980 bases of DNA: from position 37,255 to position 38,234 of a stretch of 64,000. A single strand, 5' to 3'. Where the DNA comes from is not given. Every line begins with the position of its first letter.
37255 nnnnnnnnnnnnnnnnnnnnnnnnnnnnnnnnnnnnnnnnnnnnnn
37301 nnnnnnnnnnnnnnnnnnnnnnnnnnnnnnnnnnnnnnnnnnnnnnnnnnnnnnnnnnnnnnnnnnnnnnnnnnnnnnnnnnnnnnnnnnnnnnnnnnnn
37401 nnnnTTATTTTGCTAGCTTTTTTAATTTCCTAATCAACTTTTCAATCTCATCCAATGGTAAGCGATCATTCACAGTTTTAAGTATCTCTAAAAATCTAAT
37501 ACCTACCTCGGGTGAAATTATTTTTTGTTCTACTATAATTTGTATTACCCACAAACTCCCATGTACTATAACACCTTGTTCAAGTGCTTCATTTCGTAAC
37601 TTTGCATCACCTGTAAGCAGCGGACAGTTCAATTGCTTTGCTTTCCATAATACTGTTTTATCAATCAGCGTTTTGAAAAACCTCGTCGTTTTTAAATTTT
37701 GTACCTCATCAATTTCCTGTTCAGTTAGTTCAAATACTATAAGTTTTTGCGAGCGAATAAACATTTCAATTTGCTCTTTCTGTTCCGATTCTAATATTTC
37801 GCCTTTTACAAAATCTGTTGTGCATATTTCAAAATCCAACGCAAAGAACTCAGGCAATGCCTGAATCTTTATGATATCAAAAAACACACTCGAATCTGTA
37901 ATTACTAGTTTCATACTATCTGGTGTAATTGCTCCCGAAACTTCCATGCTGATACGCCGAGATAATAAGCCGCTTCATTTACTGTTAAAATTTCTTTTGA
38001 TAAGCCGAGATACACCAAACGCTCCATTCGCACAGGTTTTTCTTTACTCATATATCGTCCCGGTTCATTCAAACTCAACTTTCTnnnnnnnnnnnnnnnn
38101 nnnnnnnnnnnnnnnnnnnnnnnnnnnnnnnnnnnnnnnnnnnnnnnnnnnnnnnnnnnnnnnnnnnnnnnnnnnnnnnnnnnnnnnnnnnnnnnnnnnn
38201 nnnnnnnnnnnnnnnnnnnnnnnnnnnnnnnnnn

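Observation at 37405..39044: COG2856 (XRE-HTH + ImmA/IrrE Zn-peptidase) fused regulator coupled to a PIN-like DUF4411-type gene by an ATGA overlap, with a perfect operator-like inverted repeat upstream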

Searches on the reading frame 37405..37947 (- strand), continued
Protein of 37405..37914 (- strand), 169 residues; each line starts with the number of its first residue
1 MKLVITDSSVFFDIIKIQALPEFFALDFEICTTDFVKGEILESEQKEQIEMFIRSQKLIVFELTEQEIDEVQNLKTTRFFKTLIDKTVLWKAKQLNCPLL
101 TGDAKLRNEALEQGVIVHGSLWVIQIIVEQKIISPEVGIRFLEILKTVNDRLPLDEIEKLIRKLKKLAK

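Call 84: search_protein_families(library=padloc, alignment_id=A2, max_evalue=1)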
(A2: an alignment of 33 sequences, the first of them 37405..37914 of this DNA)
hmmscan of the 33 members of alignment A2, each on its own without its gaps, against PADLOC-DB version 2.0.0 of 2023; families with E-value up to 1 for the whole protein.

A. member 1, window:37405-37914:- (169 aa): 1 family
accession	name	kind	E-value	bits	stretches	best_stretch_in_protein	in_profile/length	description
PDLC05071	PDC-S70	-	0.0016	16.6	1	1-134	1-129/161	-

B. families by the number of members that match (of 33 scanned): 5 families
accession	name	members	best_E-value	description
PDLC05071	PDC-S70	28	3.3e-09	-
PDLC05073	PDC-S70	17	3e-05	-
PDLC03322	MTase_II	1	0.0094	Type II methyltransferase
PDLC01982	CARF_m3--CARF_PIN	1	0.016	-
PDLC02227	AbiEi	1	0.02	AbiEi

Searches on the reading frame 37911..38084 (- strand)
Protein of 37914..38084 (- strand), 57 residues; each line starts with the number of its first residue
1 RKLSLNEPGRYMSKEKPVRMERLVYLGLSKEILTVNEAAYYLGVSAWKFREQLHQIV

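Call 39: search_solved_structures(query=A3, max_evalue=10, show_alignments=3)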
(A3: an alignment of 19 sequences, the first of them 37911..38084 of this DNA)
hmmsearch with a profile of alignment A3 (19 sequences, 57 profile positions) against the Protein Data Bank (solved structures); distinct sequences matched with E-value up to 10: 4.
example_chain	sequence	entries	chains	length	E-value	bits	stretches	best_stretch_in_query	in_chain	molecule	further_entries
5byo_A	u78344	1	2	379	3.4e-26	94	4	27-48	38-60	dTor_12x31L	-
4yxz_A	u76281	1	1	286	6.6e-21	77.1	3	27-48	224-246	dTor_9x31L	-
4yxy_A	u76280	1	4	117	9e-08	35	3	27-48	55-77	dTor_9x31L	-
7x2p_A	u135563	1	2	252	0.76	12.8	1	21-54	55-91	Putative lipase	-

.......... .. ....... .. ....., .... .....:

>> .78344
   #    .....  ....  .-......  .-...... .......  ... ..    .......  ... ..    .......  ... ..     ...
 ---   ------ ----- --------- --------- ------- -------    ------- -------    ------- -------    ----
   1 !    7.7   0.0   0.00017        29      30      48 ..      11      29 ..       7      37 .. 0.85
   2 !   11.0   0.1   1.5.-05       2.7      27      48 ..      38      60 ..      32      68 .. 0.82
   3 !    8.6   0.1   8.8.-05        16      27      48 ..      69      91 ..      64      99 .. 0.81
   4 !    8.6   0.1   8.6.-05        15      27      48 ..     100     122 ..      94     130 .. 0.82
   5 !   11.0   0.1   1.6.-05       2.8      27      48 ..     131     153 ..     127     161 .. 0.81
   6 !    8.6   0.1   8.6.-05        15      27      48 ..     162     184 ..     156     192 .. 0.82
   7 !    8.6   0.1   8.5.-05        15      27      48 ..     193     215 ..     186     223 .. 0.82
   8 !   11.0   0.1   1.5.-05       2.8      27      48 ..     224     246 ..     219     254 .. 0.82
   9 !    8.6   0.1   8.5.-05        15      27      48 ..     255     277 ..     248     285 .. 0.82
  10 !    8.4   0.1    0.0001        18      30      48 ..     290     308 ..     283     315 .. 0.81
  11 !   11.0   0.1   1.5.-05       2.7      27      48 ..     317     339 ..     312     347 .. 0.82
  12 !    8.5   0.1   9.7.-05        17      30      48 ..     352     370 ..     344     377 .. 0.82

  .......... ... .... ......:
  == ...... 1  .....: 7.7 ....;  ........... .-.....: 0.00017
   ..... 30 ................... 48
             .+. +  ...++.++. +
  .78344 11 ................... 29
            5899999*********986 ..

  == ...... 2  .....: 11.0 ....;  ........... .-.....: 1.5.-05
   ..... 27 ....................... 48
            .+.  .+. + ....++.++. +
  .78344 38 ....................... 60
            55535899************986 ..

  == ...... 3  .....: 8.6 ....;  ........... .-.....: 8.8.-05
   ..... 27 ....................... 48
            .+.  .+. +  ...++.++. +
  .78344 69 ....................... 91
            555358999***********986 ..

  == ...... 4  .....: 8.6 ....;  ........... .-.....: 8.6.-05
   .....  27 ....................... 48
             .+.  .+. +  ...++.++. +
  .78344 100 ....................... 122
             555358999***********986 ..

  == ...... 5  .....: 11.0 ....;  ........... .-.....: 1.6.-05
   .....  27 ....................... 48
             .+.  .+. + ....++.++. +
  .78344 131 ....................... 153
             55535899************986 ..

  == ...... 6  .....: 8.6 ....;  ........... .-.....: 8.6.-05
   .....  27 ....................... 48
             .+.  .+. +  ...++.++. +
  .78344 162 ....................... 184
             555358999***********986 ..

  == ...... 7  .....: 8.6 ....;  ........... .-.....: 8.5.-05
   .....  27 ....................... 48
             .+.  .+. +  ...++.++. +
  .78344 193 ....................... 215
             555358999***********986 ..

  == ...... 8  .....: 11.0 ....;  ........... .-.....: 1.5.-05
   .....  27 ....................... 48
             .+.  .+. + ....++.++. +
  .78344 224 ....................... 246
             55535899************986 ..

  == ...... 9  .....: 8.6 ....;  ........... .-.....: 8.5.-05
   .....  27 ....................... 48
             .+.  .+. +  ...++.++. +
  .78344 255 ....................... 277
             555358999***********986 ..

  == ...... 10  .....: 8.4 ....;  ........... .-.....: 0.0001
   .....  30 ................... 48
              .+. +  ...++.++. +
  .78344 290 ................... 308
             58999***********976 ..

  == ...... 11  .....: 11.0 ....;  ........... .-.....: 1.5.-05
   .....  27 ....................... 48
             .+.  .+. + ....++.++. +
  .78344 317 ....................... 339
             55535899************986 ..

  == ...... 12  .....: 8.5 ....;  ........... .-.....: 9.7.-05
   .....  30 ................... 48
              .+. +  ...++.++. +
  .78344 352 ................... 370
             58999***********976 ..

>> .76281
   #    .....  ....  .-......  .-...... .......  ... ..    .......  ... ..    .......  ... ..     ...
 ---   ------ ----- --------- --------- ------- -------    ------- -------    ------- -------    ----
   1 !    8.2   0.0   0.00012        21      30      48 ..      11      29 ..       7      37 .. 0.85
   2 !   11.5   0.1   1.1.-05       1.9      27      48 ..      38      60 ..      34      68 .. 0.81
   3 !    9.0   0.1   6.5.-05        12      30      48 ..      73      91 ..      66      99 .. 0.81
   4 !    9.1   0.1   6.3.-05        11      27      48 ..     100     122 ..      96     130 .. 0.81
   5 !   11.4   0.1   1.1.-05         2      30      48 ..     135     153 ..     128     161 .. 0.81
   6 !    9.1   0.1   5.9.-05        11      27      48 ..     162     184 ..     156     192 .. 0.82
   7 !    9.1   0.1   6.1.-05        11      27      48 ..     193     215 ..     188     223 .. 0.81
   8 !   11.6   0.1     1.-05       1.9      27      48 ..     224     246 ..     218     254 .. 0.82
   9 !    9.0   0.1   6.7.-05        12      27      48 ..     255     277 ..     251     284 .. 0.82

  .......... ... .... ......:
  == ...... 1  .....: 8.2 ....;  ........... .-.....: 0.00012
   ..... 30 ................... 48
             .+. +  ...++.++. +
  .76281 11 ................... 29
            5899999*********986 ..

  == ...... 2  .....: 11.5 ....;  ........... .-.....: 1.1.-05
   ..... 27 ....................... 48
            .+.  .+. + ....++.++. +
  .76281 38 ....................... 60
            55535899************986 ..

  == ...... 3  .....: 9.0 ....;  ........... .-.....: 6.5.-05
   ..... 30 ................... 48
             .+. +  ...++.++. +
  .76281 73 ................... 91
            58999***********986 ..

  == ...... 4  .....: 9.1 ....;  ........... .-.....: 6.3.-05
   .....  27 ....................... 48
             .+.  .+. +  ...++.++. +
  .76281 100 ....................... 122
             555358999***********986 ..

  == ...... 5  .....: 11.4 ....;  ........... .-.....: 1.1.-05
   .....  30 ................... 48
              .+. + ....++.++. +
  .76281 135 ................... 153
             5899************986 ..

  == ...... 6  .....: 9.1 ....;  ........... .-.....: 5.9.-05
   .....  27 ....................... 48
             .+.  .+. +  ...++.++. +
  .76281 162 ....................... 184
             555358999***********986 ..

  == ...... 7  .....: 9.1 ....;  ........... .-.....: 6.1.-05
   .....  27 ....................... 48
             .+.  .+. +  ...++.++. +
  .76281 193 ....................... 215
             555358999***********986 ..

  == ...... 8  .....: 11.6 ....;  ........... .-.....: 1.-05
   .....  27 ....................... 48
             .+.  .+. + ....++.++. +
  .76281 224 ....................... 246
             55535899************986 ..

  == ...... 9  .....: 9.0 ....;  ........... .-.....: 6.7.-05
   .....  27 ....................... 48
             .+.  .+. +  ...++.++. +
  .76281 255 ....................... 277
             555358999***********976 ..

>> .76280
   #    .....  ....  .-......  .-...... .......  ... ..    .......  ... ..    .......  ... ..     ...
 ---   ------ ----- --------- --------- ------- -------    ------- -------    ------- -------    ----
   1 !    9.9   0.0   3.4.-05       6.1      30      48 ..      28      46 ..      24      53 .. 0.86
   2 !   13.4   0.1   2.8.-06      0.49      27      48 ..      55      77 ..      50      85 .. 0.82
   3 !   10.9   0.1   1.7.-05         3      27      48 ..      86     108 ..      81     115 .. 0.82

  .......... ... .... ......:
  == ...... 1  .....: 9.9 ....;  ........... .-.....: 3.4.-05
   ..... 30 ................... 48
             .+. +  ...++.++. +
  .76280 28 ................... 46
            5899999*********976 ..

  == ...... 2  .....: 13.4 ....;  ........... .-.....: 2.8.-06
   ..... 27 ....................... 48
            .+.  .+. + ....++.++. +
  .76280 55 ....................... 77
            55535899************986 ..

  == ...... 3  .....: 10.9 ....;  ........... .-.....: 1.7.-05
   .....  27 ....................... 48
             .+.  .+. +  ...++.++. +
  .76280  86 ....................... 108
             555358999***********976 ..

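Call 44: search_protein_families(library=pfam, proteins=[window:37914-38084:-], max_evalue=10)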
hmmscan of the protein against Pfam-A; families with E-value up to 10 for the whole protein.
seq(57 aa): 0 families

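Call 47: search_protein_representatives(alignment_id=A3)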
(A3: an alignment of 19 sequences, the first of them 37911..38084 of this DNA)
Query: 19 sequences, 57 profile positions. Proteins with E-value up to 0.001 (for the whole library): 36; up to 1e-10: 14; up to 1e-30: 0. The best 36 are listed.
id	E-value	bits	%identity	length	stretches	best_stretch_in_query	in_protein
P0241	1.2e-29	117.8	-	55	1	3-57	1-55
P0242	5.3e-23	96.6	-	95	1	3-57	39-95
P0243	8.7e-23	95.9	-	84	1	1-54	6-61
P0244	4.5e-22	93.6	-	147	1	1-56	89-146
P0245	2.2e-20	88.2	-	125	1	1-57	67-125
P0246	9.0e-19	83.1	-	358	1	1-57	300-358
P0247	1.4e-17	79.2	-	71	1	14-57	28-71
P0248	1.5e-17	79.2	-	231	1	2-55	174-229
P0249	2.4e-17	78.5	-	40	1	18-57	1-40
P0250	3.1e-17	78.1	-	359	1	5-56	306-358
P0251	1.3e-14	69.7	-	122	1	1-56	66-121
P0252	1.0e-12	63.7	-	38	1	20-57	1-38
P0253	1.9e-11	59.6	-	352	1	1-56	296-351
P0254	7.9e-11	57.6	-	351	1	1-56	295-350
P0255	4.7e-10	55.2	-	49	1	19-56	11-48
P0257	8.4e-10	54.3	-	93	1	2-52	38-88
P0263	5.2e-07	45.4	-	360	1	6-57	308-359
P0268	3.4e-05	39.6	-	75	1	5-54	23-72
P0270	3.2e-04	36.5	-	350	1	1-56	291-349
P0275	9.0e-04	35.0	-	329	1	2-53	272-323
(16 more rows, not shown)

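Call 76: search_protein_families(library=pfam, proteins=[P0263, P0275, P0270, P0253, P0268, P0257], max_evalue=10)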
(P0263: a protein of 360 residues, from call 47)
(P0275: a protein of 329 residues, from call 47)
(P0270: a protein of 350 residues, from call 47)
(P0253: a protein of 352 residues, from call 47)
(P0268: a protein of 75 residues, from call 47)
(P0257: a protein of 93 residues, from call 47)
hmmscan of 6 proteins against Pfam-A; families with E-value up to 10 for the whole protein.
P0263 (360 aa): 5 families
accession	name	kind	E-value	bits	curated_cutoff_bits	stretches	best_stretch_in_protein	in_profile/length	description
PF01381.28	HTH_3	-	1.1e-14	54.6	23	1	8-64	1-55/55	Helix-turn-helix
PF12844.13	HTH_19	-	1.6e-08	34.7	30.2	1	7-68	3-62/64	Helix-turn-helix domain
PF13560.12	HTH_31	-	2.3e-07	31.4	27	1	4-60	2-57/64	Helix-turn-helix domain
PF06114.19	Peptidase_M78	-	2.3e-07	31.1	22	1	203-282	39-122/123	IrrE N-terminal-like domain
PF23737.1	HTH_71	-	0.04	14.3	27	1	257-287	17-47/50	HTH 3-helical bundle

P0275 (329 aa): 3 families
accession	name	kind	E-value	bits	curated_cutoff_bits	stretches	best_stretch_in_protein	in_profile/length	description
PF06114.19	Peptidase_M78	-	1.7e-10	41.2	22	1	152-250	19-122/123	IrrE N-terminal-like domain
PF01381.28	HTH_3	-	1e-05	25.9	23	1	5-39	21-55/55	Helix-turn-helix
PF03979.19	Sigma70_r1_1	-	0.17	12.3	22.5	1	122-148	34-60/81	Sigma-70 factor, region 1.1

P0270 (350 aa): 7 families
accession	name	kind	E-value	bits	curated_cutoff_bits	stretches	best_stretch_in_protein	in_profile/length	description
PF06114.19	Peptidase_M78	-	9.3e-17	61.4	22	1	157-272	2-122/123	IrrE N-terminal-like domain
PF01381.28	HTH_3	-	3.4e-11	43.4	23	1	12-65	4-55/55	Helix-turn-helix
PF12844.13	HTH_19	-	7e-06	26.3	30.2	1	7-67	2-60/64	Helix-turn-helix domain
PF03871.20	RNA_pol_Rpb5_N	-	0.011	16.8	27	1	152-180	14-42/89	RNA polymerase Rpb5, N-terminal domain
PF13556.12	HTH_30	-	0.034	14.4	27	1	7-33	31-57/59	PucR C-terminal helix-turn-helix domain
PF03683.19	UPF0175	-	0.16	12.1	27.9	1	322-347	30-55/75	Uncharacterised protein family (UPF0175)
PF20573.4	DUF6782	-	0.32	10.7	27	1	181-207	75-101/241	Putative metallopeptidase family (DUF6782)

P0253 (352 aa): 6 families
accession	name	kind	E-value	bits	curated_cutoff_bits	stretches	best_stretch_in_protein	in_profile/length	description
PF01381.28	HTH_3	-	8.7e-10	38.9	23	1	10-66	2-55/55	Helix-turn-helix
PF06114.19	Peptidase_M78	-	9.6e-07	29.1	22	1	162-271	4-118/123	IrrE N-terminal-like domain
PF12844.13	HTH_19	-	1.4e-05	25.4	30.2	1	6-62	1-54/64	Helix-turn-helix domain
PF13560.12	HTH_31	-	0.00071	20.3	27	1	5-63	2-58/64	Helix-turn-helix domain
PF16293.11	zf-C2H2_9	-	0.015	15.7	29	1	196-213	6-23/59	C2H2 type zinc-finger (1 copy)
PF03698.18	UPF0180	-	0.12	13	25.4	1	154-175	11-32/77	Uncharacterised protein family (UPF0180)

P0268 (75 aa): 0 families

P0257 (93 aa): 0 families
